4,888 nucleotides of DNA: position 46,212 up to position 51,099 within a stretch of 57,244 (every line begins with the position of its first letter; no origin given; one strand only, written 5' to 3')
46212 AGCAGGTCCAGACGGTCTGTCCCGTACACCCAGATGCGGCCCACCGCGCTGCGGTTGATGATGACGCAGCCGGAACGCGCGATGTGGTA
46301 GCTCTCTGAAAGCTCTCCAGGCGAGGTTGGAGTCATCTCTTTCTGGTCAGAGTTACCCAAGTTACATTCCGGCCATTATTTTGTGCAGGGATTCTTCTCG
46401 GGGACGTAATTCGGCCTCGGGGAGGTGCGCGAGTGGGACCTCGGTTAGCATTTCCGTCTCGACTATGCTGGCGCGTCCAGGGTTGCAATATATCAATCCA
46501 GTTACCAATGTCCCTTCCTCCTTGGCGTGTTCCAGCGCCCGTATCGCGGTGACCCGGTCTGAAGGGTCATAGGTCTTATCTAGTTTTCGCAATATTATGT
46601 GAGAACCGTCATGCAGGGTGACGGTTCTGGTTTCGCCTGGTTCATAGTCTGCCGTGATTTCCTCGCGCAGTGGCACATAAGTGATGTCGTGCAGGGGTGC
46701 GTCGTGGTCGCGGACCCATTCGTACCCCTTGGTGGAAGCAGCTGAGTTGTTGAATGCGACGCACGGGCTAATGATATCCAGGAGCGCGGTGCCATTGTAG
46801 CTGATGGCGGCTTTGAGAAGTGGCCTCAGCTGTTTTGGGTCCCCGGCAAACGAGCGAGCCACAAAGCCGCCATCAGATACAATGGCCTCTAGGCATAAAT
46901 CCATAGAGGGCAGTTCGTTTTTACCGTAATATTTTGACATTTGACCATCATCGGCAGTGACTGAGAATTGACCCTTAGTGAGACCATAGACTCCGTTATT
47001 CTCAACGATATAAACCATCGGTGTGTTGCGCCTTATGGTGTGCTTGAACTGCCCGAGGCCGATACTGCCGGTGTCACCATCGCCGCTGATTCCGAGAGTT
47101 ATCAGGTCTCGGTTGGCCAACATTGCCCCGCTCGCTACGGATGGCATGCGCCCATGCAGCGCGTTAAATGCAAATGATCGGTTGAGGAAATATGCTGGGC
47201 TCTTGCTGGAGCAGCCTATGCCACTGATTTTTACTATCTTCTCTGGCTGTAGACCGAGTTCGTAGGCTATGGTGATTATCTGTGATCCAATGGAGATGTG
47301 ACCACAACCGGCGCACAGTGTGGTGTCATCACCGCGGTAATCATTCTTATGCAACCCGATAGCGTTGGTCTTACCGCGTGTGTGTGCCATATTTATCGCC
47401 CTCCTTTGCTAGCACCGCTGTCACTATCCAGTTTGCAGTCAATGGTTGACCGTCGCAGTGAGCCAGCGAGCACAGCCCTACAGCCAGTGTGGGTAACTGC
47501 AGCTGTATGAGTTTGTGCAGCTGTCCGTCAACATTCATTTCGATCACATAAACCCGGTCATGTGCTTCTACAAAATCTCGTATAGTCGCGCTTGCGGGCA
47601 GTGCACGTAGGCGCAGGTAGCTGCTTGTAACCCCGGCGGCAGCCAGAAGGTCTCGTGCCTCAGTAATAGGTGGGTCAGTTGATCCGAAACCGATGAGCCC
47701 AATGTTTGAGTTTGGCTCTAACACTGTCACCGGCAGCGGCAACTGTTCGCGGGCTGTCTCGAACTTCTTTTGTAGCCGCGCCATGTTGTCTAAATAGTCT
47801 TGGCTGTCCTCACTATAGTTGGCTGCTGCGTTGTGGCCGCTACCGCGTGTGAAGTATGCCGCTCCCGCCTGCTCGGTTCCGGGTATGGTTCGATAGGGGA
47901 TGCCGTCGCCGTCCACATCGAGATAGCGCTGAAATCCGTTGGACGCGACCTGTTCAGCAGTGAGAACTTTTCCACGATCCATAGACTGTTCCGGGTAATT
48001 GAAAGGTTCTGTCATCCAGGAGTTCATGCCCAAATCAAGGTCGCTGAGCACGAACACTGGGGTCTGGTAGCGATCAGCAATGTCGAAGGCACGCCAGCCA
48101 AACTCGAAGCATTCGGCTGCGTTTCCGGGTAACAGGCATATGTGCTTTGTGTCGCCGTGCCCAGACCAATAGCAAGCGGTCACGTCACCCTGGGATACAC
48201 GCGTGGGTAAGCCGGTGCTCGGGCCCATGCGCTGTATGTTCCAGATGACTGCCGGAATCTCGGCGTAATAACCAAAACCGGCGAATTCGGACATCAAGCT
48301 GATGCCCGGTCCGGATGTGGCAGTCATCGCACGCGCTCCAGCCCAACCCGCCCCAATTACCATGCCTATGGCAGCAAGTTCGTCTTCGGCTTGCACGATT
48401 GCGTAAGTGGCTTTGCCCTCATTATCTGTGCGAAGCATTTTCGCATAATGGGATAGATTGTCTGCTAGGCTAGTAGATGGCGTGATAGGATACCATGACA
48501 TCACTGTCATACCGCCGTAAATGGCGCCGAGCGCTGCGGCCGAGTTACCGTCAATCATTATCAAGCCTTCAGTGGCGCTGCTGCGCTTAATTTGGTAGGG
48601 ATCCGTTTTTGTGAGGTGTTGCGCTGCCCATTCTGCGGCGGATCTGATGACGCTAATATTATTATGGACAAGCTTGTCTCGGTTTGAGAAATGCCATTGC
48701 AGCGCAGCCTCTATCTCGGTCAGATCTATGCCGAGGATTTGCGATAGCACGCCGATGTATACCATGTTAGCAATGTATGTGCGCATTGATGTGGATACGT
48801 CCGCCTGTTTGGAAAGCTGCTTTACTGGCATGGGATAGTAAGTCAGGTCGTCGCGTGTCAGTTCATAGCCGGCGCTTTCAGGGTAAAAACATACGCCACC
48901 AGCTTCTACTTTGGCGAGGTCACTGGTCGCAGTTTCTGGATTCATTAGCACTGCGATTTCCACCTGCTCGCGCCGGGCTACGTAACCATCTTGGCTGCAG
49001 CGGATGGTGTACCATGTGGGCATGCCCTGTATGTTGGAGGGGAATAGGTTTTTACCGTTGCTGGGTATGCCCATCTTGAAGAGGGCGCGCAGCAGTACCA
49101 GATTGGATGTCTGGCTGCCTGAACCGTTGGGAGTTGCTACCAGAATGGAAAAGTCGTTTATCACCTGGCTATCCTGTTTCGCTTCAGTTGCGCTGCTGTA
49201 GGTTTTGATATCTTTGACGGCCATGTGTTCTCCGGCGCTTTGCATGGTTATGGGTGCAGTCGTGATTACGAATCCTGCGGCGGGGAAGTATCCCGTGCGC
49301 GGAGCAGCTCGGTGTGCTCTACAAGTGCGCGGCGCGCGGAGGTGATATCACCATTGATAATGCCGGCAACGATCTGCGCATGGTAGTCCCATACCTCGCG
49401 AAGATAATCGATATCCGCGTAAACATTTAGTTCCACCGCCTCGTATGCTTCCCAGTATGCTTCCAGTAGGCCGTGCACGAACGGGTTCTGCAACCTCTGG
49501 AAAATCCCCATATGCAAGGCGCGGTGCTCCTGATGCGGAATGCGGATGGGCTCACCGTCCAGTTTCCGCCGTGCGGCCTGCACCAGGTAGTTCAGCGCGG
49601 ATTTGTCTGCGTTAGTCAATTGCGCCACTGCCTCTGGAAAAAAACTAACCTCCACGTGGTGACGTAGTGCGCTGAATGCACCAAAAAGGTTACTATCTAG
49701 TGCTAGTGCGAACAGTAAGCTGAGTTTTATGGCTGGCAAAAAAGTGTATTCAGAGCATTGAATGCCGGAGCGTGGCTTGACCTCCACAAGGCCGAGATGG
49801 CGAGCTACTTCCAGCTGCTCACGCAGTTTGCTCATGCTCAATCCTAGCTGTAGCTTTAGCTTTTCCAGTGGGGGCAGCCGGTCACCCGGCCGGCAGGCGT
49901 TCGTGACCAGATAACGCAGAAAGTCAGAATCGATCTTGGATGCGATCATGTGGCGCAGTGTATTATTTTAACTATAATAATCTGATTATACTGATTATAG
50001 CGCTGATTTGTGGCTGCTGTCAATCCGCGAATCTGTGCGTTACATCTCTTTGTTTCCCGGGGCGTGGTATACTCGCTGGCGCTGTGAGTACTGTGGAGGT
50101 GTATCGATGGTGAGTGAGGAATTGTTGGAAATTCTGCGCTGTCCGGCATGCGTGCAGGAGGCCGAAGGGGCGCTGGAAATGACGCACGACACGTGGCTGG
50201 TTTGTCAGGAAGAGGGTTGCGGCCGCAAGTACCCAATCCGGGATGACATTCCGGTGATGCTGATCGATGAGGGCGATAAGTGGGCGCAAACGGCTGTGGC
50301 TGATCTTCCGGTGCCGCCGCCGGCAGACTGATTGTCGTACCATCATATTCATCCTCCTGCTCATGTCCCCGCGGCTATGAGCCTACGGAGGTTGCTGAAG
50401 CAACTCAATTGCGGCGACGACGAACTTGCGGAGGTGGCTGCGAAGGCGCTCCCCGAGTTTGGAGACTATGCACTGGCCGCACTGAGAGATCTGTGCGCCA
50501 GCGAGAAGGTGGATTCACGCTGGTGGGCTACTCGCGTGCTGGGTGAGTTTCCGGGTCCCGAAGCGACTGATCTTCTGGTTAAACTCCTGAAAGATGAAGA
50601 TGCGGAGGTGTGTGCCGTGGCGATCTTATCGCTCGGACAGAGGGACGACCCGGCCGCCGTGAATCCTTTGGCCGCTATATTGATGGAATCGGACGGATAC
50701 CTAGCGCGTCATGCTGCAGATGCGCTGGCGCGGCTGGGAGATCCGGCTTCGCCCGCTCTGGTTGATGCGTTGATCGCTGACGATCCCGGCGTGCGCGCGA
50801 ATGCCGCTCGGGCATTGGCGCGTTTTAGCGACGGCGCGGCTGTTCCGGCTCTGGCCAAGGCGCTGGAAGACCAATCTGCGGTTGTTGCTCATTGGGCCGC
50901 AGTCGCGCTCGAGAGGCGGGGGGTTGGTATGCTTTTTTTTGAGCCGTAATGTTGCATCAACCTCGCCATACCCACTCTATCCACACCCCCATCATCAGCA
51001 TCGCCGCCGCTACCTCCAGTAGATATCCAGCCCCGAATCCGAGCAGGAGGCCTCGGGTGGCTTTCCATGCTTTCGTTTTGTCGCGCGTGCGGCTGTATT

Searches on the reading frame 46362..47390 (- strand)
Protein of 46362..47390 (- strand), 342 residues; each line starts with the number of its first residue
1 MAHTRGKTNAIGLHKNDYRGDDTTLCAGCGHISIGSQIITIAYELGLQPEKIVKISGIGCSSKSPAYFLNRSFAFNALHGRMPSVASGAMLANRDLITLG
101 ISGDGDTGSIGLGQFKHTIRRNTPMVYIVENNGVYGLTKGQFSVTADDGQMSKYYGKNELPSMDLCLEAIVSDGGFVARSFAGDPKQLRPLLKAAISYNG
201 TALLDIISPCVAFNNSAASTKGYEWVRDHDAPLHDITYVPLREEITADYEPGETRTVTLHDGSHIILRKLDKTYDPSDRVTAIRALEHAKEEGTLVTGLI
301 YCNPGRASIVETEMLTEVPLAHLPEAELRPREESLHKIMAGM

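Call 69: search_protein_families(library=pfam, proteins=[window:46362-47390:-], max_evalue=0.00001)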
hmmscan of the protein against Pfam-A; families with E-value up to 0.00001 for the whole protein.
window:46362-47390:- (342 aa): 1 family
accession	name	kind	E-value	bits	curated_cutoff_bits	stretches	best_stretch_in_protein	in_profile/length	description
PF02775.26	TPP_enzyme_C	-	1.2e-19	71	21.9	1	58-206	2-151/151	Thiamine pyrophosphate enzyme, C-terminal TPP binding domain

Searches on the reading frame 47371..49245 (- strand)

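Call 69: search_protein_families(library=pfam, proteins=[window:47371-49245:-], max_evalue=0.00001)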
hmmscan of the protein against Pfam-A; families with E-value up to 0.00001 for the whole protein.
window:47371-49245:- (624 aa): 2 families
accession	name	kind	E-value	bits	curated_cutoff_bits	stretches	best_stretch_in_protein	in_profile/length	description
PF01855.24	POR_N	-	4.2e-49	167.8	27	1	240-443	2-192/231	Pyruvate flavodoxin/ferredoxin oxidoreductase, thiamine diP-bdg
PF01558.24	POR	-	8.7e-27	94.8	27.4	1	41-204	2-172/173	Pyruvate ferredoxin/flavodoxin oxidoreductase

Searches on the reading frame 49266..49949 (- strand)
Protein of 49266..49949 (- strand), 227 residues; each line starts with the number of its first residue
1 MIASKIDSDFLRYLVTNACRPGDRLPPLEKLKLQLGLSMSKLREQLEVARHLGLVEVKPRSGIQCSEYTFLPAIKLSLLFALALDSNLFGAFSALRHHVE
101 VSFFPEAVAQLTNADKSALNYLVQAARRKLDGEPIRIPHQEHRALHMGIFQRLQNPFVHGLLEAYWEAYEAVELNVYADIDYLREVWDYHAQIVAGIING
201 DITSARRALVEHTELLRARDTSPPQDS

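Call 69: search_protein_families(library=pfam, proteins=[window:49266-49949:-], max_evalue=0.00001)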
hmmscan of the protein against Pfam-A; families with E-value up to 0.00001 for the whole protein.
window:49266-49949:- (227 aa): 2 families
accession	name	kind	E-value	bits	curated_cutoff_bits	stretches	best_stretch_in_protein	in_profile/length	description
PF07729.17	FCD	-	1e-13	52.2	24.3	1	94-214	4-124/125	FCD domain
PF00392.27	GntR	-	2e-06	27.8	27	1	14-63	13-62/64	Bacterial regulatory proteins, gntR family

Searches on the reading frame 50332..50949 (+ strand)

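Call 69: search_protein_families(library=pfam, proteins=[window:50332-50949:+], max_evalue=0.00001)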
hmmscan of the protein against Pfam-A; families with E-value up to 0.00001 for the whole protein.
window:50332-50949:+ (205 aa): 3 families
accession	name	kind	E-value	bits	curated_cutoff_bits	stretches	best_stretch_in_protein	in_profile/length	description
PF13646.12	HEAT_2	-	4.7e-31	107.4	27.7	3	111-194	2-88/88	HEAT repeats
PF03130.22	HEAT_PBS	-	6.6e-15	54.4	20.9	0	154-180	1-27/27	PBS lyase HEAT-like repeat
PF02985.28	HEAT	-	8e-08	32.3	23.5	0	141-167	3-29/31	HEAT repeat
